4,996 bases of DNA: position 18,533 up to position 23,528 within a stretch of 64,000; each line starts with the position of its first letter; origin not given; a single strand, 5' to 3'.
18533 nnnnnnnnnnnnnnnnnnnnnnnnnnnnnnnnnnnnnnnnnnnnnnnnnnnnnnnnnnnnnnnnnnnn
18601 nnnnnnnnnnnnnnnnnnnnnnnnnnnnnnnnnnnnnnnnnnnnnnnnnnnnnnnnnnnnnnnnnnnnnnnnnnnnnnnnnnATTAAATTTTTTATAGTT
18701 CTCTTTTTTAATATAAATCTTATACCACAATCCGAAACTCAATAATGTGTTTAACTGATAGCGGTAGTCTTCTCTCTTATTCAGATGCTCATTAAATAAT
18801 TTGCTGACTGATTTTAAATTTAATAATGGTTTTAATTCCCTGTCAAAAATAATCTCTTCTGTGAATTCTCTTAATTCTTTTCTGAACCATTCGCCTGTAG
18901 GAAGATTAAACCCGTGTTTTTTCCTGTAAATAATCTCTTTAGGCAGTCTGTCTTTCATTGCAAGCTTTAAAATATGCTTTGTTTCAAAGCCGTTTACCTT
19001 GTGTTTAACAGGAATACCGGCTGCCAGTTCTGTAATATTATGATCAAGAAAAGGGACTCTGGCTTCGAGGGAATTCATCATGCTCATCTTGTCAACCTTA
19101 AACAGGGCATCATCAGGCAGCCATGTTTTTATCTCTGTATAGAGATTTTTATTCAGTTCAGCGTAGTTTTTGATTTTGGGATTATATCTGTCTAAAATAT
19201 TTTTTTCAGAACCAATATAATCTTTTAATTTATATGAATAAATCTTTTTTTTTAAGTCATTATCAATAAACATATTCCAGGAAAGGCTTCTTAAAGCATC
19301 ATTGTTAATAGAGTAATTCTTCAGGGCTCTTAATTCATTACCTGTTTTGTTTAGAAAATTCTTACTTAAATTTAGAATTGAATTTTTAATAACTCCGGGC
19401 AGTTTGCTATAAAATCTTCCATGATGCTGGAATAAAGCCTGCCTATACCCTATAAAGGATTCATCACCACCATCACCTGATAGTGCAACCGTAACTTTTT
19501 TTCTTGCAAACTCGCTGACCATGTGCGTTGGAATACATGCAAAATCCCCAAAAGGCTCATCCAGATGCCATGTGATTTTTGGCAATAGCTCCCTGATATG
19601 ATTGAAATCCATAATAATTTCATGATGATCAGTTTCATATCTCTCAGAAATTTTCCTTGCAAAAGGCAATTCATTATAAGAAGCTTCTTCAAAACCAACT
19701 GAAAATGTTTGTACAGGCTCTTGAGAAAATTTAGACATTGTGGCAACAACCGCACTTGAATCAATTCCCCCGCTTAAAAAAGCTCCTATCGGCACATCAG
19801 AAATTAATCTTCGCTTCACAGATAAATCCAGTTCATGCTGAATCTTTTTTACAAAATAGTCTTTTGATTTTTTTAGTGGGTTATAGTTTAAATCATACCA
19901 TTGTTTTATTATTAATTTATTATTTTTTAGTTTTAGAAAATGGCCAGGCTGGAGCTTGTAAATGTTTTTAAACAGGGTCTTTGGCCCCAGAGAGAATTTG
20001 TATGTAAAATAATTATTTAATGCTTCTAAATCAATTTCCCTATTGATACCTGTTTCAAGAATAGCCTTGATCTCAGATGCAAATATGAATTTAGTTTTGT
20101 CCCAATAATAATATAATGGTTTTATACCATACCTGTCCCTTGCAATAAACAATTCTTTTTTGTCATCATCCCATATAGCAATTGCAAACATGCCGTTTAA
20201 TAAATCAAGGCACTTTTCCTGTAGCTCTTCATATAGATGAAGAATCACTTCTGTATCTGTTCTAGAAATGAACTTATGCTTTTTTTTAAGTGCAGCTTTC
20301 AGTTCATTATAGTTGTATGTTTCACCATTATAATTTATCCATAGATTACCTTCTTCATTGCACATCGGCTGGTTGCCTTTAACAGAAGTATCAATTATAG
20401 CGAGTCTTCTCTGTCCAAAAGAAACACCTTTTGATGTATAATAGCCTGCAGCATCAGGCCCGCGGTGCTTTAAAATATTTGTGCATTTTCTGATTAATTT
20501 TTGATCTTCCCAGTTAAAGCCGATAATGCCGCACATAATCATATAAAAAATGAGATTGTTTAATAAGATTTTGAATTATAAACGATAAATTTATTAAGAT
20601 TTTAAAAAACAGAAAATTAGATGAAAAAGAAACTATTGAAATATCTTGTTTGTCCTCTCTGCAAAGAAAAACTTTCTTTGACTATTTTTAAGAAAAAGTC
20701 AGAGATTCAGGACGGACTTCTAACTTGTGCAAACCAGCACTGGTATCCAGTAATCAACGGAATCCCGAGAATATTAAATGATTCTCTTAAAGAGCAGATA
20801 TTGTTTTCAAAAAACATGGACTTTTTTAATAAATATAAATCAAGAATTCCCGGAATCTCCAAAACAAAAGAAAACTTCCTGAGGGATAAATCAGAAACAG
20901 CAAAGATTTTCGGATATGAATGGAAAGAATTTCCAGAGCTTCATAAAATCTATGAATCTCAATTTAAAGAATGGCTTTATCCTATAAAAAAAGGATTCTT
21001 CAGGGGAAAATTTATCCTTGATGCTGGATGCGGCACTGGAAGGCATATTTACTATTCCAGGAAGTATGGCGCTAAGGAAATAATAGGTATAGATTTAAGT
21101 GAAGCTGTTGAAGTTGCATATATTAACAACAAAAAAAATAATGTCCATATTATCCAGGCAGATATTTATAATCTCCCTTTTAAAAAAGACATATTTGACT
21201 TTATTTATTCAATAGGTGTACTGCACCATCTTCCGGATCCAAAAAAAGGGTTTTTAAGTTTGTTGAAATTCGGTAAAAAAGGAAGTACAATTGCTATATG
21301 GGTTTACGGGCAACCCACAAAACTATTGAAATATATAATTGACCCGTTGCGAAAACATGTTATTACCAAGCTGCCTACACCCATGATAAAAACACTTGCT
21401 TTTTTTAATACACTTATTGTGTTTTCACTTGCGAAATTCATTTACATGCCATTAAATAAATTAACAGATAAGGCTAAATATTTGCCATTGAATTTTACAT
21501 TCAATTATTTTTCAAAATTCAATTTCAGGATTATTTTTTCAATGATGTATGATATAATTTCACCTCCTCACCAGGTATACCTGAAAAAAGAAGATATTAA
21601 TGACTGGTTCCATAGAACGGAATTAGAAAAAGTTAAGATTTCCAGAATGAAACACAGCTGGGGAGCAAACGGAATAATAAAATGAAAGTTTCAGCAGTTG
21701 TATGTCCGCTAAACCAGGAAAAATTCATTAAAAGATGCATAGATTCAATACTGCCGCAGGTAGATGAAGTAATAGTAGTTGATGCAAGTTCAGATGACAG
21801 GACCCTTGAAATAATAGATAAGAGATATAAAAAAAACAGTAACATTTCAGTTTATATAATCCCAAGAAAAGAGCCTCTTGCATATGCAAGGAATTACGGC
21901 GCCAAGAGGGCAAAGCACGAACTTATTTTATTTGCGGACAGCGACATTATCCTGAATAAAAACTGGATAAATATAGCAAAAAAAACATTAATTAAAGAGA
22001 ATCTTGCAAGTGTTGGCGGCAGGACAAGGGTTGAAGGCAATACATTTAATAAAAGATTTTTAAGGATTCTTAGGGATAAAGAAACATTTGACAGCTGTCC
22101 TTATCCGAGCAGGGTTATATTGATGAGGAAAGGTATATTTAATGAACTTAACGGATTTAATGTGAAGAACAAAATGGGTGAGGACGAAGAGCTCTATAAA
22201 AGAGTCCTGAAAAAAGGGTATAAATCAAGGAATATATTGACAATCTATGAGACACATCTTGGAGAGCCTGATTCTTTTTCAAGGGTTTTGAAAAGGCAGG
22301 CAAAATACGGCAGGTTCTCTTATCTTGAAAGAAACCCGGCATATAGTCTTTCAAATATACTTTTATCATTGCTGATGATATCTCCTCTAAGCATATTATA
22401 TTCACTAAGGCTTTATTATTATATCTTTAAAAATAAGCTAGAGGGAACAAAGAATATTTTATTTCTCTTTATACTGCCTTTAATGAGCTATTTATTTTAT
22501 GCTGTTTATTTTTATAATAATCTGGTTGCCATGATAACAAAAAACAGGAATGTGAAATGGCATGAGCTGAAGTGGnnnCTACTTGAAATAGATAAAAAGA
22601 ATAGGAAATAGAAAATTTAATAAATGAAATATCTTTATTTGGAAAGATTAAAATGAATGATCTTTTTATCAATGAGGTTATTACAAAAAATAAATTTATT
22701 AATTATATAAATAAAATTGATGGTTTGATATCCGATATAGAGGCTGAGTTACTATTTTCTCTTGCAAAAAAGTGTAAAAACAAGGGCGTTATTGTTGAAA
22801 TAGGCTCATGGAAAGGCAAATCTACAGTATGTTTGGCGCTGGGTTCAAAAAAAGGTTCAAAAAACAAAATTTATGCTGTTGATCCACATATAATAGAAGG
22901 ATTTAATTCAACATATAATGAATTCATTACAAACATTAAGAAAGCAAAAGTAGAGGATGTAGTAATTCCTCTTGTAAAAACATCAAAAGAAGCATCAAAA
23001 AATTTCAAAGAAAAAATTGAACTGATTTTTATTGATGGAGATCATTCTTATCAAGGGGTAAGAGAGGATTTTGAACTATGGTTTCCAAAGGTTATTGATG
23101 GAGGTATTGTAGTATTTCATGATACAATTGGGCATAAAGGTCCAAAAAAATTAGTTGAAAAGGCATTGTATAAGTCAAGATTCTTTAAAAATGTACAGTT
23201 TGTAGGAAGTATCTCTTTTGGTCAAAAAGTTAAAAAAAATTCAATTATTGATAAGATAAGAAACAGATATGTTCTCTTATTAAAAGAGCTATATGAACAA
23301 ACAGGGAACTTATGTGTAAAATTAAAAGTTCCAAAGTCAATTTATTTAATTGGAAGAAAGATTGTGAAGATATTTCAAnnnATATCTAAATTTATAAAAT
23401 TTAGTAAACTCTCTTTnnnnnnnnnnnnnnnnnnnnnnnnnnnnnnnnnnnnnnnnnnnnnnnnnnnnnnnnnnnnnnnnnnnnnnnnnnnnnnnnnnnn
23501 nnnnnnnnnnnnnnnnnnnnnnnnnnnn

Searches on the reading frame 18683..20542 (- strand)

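Call 11: search_protein_families(library=pfam, proteins=[window:18683-20542:-], max_evalue=0.001)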
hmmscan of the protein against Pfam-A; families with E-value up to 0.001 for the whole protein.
window:18683-20542:- (620 aa): 4 families
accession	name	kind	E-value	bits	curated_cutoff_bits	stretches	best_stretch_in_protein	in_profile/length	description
PF00733.27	Asn_synthase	-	3.5e-99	333.2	21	1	234-607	2-353/354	Asparagine synthase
PF13537.11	GATase_7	-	2.5e-46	157.1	25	1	45-162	2-122/123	Glutamine amidotransferase domain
PF13522.11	GATase_6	-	4.1e-41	140.5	27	1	29-157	1-130/130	Glutamine amidotransferase domain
PF06508.19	QueC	-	0.00044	20.2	22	1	255-313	5-62/210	Queuosine biosynthesis protein QueC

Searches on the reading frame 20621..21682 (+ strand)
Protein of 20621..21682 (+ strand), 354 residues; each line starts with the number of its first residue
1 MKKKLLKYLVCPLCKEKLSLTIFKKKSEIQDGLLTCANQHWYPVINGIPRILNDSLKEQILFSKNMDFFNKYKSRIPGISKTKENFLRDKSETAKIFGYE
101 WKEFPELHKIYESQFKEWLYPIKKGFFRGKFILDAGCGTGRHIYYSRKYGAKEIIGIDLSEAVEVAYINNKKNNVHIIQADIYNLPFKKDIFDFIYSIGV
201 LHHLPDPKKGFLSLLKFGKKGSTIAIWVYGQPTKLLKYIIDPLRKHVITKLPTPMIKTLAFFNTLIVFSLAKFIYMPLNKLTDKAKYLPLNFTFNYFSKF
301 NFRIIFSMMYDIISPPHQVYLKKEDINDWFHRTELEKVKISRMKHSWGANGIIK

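Call 11: search_protein_families(library=pfam, proteins=[window:20621-21682:+], max_evalue=0.001)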
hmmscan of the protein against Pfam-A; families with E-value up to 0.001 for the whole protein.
window:20621-21682:+ (354 aa): 9 families
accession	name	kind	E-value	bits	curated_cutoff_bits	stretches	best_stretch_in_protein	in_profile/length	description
PF08241.18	Methyltransf_11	-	1.6e-17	64.3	21.2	1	133-225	1-94/95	Methyltransferase domain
PF13649.12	Methyltransf_25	-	4.2e-16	59.8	27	1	132-208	1-81/97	Methyltransferase domain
PF13847.12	Methyltransf_31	-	6.2e-16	58.8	27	1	130-226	5-109/145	Methyltransferase domain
PF13489.12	Methyltransf_23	-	8.4e-12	45.6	27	1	127-230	21-120/164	Methyltransferase domain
PF08242.18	Methyltransf_12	-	7.5e-09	36.7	30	1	133-214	1-88/98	Methyltransferase domain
PF08003.17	Methyltransf_9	-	7.1e-08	32.2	23.8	1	127-220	114-211/315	Protein of unknown function (DUF1698)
PF01728.25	FtsJ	-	5e-06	27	24.1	1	127-192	20-85/181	FtsJ-like methyltransferase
PF03966.22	Trm112p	-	6.2e-06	26.5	22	1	2-47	1-40/40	Trm112p-like protein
PF06325.19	PrmA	-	4.9e-05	23.4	22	1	129-183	162-216/296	Ribosomal protein L11 methyltransferase (PrmA)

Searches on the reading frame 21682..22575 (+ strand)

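Call 11: search_protein_families(library=pfam, proteins=[window:21682-22575:+], max_evalue=0.001)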
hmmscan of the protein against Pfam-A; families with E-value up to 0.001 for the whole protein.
window:21682-22575:+ (298 aa): 5 families
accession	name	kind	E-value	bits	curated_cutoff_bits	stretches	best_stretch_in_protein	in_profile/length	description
PF00535.33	Glycos_transf_2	-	1e-23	84.6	23.3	1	4-128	1-129/168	Glycosyl transferase family 2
PF13641.12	Glyco_tranf_2_3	-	4.6e-09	37.1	27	1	3-181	3-200/230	Glycosyltransferase like family 2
PF10111.15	Glyco_tranf_2_2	-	6.9e-07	29.5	27.3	1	15-94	14-97/276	Glycosyltransferase like family 2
PF13632.12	Glyco_trans_2_3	-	1.3e-06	28.8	27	1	116-272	46-194/198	Glycosyl transferase family group 2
PF13506.12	Glyco_transf_21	-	7.7e-06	25.9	21.7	0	145-210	106-173/174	Glycosyl transferase family 21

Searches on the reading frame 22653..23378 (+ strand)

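Call 11: search_protein_families(library=pfam, proteins=[window:22653-23378:+], max_evalue=0.001)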
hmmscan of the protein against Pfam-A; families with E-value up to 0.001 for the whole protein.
window:22653-23378:+ (242 aa): 3 families
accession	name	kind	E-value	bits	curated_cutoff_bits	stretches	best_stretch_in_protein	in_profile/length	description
PF13578.12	Methyltransf_24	-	6.7e-26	91.7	26.3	1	48-158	1-105/105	Methyltransferase domain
PF04989.18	RMNT_CmcI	-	7e-05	23.1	23.2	1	45-167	34-157/206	Rhamnosyl O-methyltransferase/CmcI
PF05711.17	TylF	-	0.00078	19.2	23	0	119-169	191-240/264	Macrocin-O-methyltransferase (TylF)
